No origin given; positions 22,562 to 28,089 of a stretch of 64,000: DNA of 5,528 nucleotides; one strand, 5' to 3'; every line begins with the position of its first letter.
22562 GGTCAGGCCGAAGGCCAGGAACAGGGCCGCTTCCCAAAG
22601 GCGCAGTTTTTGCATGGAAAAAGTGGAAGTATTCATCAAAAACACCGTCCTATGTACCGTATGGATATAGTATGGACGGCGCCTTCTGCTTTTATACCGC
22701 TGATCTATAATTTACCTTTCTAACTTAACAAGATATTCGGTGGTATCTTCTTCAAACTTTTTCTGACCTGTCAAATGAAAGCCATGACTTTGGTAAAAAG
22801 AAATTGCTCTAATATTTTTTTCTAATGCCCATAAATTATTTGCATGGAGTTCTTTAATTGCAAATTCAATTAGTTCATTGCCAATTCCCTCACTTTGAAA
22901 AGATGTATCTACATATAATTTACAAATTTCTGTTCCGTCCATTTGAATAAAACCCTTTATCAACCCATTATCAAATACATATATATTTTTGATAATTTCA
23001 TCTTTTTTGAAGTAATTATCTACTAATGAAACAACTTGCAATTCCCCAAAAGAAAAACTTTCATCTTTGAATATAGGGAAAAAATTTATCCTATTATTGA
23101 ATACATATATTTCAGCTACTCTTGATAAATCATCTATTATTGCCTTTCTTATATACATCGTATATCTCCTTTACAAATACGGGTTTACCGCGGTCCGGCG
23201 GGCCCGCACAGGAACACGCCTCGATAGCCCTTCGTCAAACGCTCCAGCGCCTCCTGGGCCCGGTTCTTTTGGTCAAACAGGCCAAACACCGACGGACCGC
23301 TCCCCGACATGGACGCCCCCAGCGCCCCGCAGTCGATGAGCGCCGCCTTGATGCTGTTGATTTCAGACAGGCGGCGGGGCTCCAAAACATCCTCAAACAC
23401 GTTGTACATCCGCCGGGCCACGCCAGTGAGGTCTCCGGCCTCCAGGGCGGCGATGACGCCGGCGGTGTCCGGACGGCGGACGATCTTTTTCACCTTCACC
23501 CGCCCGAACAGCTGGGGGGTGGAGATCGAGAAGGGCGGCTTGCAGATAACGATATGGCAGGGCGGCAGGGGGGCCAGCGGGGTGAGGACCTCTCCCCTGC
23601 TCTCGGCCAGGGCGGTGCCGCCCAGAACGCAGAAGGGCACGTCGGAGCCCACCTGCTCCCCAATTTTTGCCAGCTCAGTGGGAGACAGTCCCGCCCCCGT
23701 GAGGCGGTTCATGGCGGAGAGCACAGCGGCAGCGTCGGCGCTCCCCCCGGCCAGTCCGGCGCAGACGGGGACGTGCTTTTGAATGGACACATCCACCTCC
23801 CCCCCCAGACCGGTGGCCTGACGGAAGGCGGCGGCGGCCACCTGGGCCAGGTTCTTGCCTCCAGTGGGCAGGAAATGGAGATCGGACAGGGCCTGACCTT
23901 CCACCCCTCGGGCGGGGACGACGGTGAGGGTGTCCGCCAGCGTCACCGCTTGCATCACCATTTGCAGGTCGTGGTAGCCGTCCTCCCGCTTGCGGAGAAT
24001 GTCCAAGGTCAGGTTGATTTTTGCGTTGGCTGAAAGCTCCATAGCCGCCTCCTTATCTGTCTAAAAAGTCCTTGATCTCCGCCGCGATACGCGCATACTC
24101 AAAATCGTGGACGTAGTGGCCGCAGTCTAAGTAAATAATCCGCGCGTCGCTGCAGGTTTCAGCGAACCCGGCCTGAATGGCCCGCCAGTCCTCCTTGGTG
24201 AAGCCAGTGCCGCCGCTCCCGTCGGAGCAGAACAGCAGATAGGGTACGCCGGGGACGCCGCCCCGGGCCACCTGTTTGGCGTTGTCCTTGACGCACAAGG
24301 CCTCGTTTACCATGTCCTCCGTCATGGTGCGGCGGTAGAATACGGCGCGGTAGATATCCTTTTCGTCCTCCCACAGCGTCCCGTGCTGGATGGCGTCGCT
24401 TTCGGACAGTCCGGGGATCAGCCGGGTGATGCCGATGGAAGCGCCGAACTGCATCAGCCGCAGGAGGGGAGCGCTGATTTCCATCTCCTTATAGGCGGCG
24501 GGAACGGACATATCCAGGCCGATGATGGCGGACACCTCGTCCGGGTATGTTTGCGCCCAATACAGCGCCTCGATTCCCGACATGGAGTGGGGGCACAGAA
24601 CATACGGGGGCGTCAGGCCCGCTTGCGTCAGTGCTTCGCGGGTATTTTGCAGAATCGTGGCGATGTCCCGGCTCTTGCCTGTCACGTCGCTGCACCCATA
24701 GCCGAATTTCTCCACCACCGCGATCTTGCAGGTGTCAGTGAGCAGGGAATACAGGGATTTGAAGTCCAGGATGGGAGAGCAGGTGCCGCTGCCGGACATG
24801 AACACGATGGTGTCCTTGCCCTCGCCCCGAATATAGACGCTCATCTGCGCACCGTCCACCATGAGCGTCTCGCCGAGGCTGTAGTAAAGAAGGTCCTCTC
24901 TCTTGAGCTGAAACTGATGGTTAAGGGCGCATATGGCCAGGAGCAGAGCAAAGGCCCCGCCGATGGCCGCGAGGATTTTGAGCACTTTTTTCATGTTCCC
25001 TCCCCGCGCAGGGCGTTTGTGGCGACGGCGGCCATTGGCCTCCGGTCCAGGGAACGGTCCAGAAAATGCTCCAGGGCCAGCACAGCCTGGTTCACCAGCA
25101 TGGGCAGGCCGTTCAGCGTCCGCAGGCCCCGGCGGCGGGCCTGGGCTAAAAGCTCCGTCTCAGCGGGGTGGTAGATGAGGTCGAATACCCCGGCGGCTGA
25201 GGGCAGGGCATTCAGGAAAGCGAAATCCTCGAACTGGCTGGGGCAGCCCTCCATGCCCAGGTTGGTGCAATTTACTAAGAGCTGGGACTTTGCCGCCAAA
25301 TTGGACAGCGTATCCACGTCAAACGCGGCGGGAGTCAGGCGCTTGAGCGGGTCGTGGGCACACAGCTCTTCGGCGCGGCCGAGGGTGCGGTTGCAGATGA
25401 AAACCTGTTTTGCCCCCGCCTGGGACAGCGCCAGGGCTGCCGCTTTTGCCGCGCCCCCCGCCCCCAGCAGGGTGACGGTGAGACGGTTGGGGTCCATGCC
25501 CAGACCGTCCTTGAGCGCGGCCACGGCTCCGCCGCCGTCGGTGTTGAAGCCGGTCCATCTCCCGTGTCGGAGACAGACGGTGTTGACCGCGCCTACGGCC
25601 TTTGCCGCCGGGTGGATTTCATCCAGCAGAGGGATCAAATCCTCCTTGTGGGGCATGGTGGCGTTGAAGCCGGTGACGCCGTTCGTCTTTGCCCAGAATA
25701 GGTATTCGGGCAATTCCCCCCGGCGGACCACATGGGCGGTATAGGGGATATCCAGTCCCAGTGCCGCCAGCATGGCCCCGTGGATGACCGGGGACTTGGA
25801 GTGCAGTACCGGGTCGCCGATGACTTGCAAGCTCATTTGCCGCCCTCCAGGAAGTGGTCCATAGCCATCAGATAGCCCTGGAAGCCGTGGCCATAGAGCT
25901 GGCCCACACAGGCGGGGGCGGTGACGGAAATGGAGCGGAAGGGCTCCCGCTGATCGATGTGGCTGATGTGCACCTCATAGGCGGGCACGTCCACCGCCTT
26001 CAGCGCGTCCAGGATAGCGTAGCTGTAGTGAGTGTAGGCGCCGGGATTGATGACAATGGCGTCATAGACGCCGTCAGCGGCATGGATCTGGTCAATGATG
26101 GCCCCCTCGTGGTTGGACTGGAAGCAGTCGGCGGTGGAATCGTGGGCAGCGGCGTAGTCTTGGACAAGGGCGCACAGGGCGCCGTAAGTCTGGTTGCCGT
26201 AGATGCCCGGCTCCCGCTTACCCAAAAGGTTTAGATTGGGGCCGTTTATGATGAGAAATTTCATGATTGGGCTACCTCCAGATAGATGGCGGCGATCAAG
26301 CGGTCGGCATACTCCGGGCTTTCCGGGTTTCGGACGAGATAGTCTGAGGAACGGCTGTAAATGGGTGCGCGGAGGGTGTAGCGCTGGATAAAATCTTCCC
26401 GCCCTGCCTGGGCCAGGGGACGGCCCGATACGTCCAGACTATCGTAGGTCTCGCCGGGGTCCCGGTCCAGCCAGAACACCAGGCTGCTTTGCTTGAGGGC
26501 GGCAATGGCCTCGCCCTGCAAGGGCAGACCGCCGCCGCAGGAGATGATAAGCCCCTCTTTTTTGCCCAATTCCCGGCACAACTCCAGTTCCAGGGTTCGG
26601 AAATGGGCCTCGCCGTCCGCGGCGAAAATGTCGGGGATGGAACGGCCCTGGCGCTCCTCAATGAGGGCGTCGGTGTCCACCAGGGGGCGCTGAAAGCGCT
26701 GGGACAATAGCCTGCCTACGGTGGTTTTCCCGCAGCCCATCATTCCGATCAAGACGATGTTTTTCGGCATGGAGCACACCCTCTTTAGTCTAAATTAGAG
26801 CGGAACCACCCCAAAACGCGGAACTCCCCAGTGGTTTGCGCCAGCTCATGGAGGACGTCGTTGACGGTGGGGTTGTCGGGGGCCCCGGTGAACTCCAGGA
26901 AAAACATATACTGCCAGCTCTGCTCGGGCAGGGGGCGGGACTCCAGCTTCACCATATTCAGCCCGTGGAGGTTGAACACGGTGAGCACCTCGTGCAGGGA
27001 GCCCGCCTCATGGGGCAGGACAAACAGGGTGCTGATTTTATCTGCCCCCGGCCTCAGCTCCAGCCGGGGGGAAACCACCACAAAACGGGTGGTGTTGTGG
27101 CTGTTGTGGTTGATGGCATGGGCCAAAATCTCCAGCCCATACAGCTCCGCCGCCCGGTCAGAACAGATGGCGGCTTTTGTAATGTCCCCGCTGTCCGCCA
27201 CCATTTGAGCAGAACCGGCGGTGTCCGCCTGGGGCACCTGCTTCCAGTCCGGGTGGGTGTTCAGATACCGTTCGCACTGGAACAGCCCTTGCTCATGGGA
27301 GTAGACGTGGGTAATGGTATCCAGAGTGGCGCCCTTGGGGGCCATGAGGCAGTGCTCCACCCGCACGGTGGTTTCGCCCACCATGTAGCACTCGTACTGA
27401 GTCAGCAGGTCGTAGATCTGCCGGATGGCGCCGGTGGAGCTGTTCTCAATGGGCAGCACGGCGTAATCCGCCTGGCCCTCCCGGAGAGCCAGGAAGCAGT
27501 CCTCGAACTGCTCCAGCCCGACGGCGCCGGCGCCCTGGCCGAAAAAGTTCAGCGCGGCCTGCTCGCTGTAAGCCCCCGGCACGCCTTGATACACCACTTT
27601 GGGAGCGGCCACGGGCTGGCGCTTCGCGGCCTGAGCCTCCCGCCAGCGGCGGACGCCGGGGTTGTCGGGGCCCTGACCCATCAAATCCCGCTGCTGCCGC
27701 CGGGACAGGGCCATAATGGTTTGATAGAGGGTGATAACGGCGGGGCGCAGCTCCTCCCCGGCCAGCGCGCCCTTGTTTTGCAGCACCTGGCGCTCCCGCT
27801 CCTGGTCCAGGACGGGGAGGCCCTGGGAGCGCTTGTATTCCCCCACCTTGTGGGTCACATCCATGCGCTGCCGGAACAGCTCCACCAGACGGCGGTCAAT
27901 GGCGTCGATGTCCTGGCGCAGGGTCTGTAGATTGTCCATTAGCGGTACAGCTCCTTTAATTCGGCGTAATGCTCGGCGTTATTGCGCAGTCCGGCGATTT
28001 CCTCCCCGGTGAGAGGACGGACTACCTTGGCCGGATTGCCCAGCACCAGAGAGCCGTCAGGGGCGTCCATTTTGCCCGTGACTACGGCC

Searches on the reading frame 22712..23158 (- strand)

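Call 54: search_protein_families(library=ncbifam, proteins=[window:22712-23158:-], max_evalue=0.00001)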
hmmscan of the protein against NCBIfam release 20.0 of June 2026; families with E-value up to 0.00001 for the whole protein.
window:22712-23158:- (148 aa): 4 families
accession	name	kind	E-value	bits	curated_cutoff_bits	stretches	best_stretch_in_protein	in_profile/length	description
NF007853.0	PRK10562.1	equivalog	1.1e-09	38.6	125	1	3-141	2-133/146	N-acetyltransferase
NF007807.0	PRK10514.1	equivalog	1.7e-09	37.8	134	1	65-142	60-137/147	acetyltransferase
NF053587.1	SpmdActasePaiA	equivalog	3.1e-08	33.6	250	1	71-135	86-155/172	spermidine/spermine N(1)-acetyltransferase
TIGR01575.1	rimI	equivalog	4.6e-07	30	86.4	1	69-133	49-118/132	ribosomal protein S18-alanine N-acetyltransferase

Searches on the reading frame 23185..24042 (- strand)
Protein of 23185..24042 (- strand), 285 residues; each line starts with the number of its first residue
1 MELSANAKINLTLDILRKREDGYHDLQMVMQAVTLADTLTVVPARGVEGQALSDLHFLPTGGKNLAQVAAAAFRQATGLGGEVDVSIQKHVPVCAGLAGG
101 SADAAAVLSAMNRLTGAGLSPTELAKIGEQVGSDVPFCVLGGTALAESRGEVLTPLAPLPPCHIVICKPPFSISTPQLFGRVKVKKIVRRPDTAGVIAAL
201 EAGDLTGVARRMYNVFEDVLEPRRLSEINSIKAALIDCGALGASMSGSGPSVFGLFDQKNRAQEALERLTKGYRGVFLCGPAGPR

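Call 54: search_protein_families(library=ncbifam, proteins=[window:23185-24042:-], max_evalue=0.00001)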
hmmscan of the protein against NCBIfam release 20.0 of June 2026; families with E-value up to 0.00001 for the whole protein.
window:23185-24042:- (285 aa): 12 families
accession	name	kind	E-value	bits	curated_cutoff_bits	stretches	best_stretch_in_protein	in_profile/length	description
TIGR00154.1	ispE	equivalog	2.3e-63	214.5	138.7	1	3-274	5-276/294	4-(cytidine 5'-diphospho)-2-C-methyl-D-erythritol kinase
NF002870.0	PRK03188.1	equivalog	1.3e-59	201.4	286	1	3-270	13-284/310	4-(cytidine 5'-diphospho)-2-C-methyl-D-erythritol kinase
NF011202.0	PRK14608.1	equivalog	4.6e-51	173.8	204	1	3-271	12-280/294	4-(cytidine 5'-diphospho)-2-C-methyl-D-erythritol kinase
NF011205.0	PRK14611.1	equivalog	2e-38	132.5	364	1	3-266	4-262/275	4-(cytidine 5'-diphospho)-2-C-methyl-D-erythritol kinase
NF011207.0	PRK14613.1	equivalog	1.1e-27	97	359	1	82-273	93-287/297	4-(cytidine 5'-diphospho)-2-C-methyl-D-erythritol kinase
NF002288.1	PRK01212.1-4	equivalog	4.3e-25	88.4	194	1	56-274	49-283/303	homoserine kinase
NF003216.0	PRK04181.1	equivalog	6.4e-23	81.8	191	1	3-253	3-251/257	4-(cytidine 5'-diphospho)-2-C-methyl-D-erythritol kinase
TIGR00191.1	thrB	equivalog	1.5e-16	60.1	168.25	1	56-272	52-283/304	homoserine kinase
TIGR01920.1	Shik_kin_archae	equivalog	2.8e-11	43.3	126.85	0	65-135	52-122/266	shikimate kinase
NF003036.0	PRK03926.1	equivalog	1.1e-09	37.8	403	1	79-211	73-206/302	mevalonate kinase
NF004568.0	PRK05905.1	equivalog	1.4e-06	28.2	321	1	83-145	90-151/261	4-(cytidine 5'-diphospho)-2-C-methyl-D-erythritol kinase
NF003006.0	PRK03817.1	equivalog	3e-06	26.4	443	0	81-132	86-137/352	galactokinase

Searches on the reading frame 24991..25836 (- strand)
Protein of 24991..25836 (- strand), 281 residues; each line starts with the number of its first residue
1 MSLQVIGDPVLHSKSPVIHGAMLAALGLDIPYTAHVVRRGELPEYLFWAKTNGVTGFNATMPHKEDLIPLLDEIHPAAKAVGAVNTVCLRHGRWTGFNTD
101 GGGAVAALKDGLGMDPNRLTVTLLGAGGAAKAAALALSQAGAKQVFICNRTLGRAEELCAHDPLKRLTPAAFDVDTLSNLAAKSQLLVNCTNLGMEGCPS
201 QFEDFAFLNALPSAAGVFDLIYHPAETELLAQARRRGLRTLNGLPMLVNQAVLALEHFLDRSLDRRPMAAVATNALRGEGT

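Call 54: search_protein_families(library=ncbifam, proteins=[window:24991-25836:-], max_evalue=0.00001)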
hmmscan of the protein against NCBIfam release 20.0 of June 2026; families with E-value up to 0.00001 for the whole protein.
window:24991-25836:- (281 aa): 18 families
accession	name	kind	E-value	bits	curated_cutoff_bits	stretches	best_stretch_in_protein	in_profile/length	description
TIGR00507.1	aroE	equivalog_domain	1.1e-62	211.6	200.2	1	3-276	3-269/270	shikimate dehydrogenase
NF001319.0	PRK00258.3-3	equivalog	5.1e-60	202.9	252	1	5-277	11-275/279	shikimate dehydrogenase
NF001312.0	PRK00258.1-4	equivalog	6.4e-59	199.6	295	1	4-259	13-264/285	shikimate dehydrogenase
NF001314.0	PRK00258.2-2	equivalog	7.2e-56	189.3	248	1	3-275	10-287/290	shikimate dehydrogenase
NF009201.0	PRK12549.1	subfamily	2.7e-51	174.4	235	1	4-271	11-279/286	shikimate dehydrogenase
NF001311.0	PRK00258.1-3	equivalog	2e-48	165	235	1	5-276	10-273/279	shikimate dehydrogenase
NF001322.0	PRK00258.3-6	equivalog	1.2e-46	159.3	285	1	5-276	10-267/272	shikimate dehydrogenase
NF001310.0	PRK00258.1-2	equivalog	2.6e-46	158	221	1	4-256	6-256/279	shikimate dehydrogenase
NF001315.0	PRK00258.2-4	equivalog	3.5e-45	154.4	413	1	5-259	12-266/284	shikimate dehydrogenase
NF001316.0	PRK00258.2-5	equivalog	2.5e-43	148.2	247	1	3-275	4-260/263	shikimate dehydrogenase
NF001313.0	PRK00258.2-1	equivalog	2.6e-42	145.3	431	1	5-260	14-274/290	shikimate dehydrogenase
NF009200.0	PRK12548.1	subfamily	1.5e-41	142.7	432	1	3-260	12-275/289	shikimate dehydrogenase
TIGR01809.1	Shik-DH-AROM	equivalog_domain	7.5e-34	117.1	196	1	3-262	8-272/282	shikimate dehydrogenase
NF006802.0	PRK09310.1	equivalog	4.2e-33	114.9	598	1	5-259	220-454/477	bifunctional 3-dehydroquinate dehydratase/shikimate dehydrogenase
NF009202.0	PRK12550.1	equivalog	2.4e-32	112.3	306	1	19-258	27-253/272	shikimate 5-dehydrogenase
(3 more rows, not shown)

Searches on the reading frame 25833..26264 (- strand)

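Call 10: search_protein_families(library=pfam, proteins=[window:25833-26264:-])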
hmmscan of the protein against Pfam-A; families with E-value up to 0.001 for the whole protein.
window:25833-26264:- (143 aa): 1 family
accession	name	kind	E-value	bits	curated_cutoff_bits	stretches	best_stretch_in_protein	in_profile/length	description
PF01220.24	DHquinase_II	-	9.6e-55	184.5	23.3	1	2-138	1-137/138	Dehydroquinase class II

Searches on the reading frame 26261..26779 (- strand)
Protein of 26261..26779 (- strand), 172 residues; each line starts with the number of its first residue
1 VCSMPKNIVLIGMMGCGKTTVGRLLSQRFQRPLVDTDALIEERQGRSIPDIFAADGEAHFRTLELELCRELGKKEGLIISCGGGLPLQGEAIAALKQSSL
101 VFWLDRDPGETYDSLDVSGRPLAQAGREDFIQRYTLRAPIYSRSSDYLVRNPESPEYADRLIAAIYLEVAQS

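Call 6: search_protein_families(library=ncbifam, proteins=[window:26261-26779:-])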
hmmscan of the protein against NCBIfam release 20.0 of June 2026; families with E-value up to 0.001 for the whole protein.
window:26261-26779:- (172 aa): 14 families
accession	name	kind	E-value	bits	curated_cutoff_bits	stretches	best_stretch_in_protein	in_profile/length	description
NF010553.0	PRK13947.1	equivalog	1.6e-29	103.3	204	1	6-149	2-147/173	shikimate kinase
NF010552.0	PRK13946.1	equivalog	3.2e-27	95.4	186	1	5-146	23-167/198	shikimate kinase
NF010555.0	PRK13949.1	equivalog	2.8e-24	86.1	180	1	7-144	3-147/175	shikimate kinase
NF010556.0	PRK13951.1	equivalog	3.4e-24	85.6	560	1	7-142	2-136/492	bifunctional shikimate kinase AroK/3-dehydroquinate synthase AroB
NF010554.0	PRK13948.1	equivalog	2.2e-23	82.8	217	1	8-127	13-132/192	shikimate kinase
NF040667.1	hom_kin_desulfo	exception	2.2e-21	76.4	197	1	7-154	2-149/163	homoserine kinase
NF010627.0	PRK14021.1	equivalog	2.1e-19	69.4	565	1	7-151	8-158/542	bifunctional shikimate kinase/3-dehydroquinate synthase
NF003456.0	PRK05057.1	equivalog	2.4e-19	69.9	195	1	6-151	5-154/173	shikimate kinase AroK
NF002988.0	PRK03731.1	equivalog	7.3e-18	64.9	161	1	5-106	2-102/174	shikimate kinase AroL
NF006610.0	PRK09169.1-4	subfamily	5.7e-17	59.6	4299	1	6-144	2866-3007/3056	hypothetical protein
NF006015.0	PRK08154.1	subfamily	2.3e-16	59.8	204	1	6-113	137-245/314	anaerobic benzoate catabolism transcriptional regulator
NF001866.0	PRK00625.1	equivalog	2.4e-12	47.4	142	1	6-116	1-114/173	shikimate kinase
TIGR01313.1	therm_gnt_kin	subfamily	0.0003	20.6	113.75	1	8-40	1-33/164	gluconokinase, GntK/IdnK-type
TIGR00152.1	TIGR00152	equivalog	0.00038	20.4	65.55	1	8-42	2-36/188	dephospho-CoA kinase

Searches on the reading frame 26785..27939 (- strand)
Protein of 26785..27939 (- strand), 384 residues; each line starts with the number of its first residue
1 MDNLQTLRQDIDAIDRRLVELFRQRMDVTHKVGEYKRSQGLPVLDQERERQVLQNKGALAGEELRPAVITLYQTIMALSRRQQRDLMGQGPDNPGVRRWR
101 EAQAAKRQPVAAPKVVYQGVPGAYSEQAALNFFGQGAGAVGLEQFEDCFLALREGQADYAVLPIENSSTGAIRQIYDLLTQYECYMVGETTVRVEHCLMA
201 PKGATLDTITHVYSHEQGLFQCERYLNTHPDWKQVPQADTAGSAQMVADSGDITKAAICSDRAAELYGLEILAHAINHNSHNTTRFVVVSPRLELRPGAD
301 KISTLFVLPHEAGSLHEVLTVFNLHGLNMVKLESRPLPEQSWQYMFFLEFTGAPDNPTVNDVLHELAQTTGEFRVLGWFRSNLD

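Call 6: search_protein_families(library=ncbifam, proteins=[window:26785-27939:-])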
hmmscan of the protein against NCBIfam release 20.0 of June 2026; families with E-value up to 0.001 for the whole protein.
window:26785-27939:- (384 aa): 23 families
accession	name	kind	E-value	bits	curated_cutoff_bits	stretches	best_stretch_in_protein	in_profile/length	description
NF008866.0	PRK11899.1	equivalog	9.2e-67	225.3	359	1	113-381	6-275/283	prephenate dehydratase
NF007910.0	PRK10622.1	equivalog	3.2e-66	223.8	577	1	3-381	6-377/386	bifunctional chorismate mutase/prephenate dehydratase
NF008865.0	PRK11898.1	equivalog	3.5e-63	213.4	219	1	114-380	3-277/284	prephenate dehydratase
TIGR01805.1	CM_mono_grmpos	equivalog_domain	5.4e-18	65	71.2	1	4-83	1-81/81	chorismate mutase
TIGR01791.2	CM_archaeal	equivalog_domain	1.1e-13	51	66.95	1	4-83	1-82/83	chorismate mutase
NF008400.0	PRK11199.1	equivalog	2.8e-12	46.3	273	1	2-66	3-68/374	bifunctional chorismate mutase/prephenate dehydrogenase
TIGR01799.1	CM_T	equivalog_domain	3.8e-11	43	95.9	1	4-58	1-55/83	chorismate mutase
NF004925.0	PRK06285.1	equivalog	8.6e-11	41.8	77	1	2-87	7-94/99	chorismate mutase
TIGR01808.1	CM_M_hiGC-arch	equivalog_domain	1.3e-10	41.3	52.15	1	4-66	2-63/74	chorismate mutase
TIGR01803.1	CM-like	subfamily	2.2e-10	40.6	73.35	1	4-76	1-75/82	chorismate mutase family protein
TIGR01807.1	CM_P2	equivalog_domain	8.5e-10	38.8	69.55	1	4-76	1-76/76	chorismate mutase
NF006691.0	PRK09239.1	equivalog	3.5e-09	36.7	120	1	2-66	10-75/108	chorismate mutase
TIGR01795.1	CM_mono_cladeE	equivalog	7.8e-09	36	107.55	1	3-74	4-76/94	chorismate mutase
NF009239.0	PRK12595.1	equivalog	4.2e-08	32.6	279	1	2-80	4-87/360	bifunctional 3-deoxy-7-phosphoheptulonate synthase/chorismate mutase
TIGR01268.1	Phe4hydrox_tetr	equivalog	7.8e-08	31.5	704.8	1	299-370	14-84/436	phenylalanine 4-monooxygenase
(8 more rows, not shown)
